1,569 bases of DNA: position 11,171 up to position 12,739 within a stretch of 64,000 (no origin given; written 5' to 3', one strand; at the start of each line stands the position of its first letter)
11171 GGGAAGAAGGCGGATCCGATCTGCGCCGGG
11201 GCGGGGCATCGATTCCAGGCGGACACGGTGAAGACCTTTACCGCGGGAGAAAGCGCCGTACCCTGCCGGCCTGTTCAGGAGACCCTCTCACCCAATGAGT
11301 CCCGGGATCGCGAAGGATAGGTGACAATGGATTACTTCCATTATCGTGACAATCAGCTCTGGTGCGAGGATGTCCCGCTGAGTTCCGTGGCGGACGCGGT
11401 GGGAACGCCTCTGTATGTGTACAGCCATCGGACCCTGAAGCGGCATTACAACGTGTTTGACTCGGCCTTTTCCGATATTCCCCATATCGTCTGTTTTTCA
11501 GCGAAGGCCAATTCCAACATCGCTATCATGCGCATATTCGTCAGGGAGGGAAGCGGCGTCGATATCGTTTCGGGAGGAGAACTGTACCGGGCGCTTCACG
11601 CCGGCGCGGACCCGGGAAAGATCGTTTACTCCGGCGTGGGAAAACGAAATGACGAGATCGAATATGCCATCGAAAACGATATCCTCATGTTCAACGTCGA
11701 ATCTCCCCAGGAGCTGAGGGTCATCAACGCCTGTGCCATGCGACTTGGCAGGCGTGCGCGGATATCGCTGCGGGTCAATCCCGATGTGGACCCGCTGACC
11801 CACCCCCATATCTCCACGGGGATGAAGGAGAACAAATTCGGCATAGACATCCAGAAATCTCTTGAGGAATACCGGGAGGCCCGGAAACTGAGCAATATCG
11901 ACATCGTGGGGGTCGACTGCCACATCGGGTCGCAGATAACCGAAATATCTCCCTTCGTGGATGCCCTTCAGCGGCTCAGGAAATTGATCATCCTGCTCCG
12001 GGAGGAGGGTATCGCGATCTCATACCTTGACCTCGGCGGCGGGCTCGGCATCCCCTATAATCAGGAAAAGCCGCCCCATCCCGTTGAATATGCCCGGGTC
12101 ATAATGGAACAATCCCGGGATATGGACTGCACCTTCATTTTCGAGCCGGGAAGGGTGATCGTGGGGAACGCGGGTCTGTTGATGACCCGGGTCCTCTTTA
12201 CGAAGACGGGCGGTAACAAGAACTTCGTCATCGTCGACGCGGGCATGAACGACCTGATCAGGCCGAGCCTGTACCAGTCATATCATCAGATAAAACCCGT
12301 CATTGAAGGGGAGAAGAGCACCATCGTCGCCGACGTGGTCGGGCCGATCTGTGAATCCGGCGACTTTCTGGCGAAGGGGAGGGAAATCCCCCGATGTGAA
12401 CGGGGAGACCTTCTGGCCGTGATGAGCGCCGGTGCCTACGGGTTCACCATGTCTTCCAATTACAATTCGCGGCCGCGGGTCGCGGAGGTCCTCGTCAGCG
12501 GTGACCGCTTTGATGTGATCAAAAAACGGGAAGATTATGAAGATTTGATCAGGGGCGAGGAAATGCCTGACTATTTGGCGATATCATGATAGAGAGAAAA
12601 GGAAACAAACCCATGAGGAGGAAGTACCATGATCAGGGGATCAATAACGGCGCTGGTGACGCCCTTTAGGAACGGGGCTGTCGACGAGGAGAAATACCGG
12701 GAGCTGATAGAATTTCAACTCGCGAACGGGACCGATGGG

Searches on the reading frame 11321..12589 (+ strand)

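Call 33: search_protein_families(library=pfam, proteins=[window:11321-12589:+], max_evalue=0.00001)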
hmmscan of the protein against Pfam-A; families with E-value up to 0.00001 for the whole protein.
window:11321-12589:+ (422 aa): 2 families
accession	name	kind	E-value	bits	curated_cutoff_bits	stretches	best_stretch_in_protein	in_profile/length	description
PF02784.22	Orn_Arg_deC_N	-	4.6e-65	219.8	23.4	1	38-281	3-246/247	Pyridoxal-dependent decarboxylase, pyridoxal binding domain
PF00278.28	Orn_DAP_Arg_deC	-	2.9e-30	104.8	23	1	32-371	2-95/95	Pyridoxal-dependent decarboxylase, C-terminal sheet domain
